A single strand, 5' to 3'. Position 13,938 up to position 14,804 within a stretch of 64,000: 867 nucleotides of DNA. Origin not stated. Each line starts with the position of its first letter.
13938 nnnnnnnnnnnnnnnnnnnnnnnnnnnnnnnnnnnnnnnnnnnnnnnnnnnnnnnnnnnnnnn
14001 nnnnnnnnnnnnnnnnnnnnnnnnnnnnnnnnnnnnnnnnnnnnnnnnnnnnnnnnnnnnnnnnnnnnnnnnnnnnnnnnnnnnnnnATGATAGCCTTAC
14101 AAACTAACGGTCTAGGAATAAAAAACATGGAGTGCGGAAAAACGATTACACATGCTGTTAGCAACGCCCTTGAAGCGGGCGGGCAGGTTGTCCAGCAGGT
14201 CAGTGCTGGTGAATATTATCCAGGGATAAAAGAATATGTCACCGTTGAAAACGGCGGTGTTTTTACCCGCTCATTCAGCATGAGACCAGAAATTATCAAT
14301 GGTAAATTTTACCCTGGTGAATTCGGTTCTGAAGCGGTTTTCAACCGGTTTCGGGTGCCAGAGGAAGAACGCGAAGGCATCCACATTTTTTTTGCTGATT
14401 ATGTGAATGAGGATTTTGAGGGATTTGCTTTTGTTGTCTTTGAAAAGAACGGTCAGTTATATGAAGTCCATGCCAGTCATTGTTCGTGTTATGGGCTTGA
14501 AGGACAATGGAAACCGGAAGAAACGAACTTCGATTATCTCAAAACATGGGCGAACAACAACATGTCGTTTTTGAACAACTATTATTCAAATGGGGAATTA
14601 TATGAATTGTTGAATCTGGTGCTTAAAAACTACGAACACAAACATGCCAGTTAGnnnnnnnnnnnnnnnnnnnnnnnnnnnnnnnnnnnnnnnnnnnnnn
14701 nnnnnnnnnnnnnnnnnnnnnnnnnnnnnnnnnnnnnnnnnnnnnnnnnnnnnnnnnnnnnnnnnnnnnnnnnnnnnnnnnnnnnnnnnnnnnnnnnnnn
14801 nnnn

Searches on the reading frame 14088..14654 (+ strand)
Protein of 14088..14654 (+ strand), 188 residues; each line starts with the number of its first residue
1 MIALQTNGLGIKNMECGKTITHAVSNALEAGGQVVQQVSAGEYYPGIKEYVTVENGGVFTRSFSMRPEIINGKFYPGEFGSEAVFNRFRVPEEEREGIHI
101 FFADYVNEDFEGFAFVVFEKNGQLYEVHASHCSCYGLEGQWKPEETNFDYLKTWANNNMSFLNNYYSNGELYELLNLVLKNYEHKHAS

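Call 78: search_protein_families(library=pfam, proteins=[window:14088-14654:+], max_evalue=0.01)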
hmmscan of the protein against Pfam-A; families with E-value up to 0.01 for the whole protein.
window:14088-14654:+ (188 aa): 0 families

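Call 90: search_solved_structures(query=window:14088-14651:+, max_evalue=1)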
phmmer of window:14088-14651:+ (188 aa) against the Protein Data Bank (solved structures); distinct sequences matched with E-value up to 1: 0.
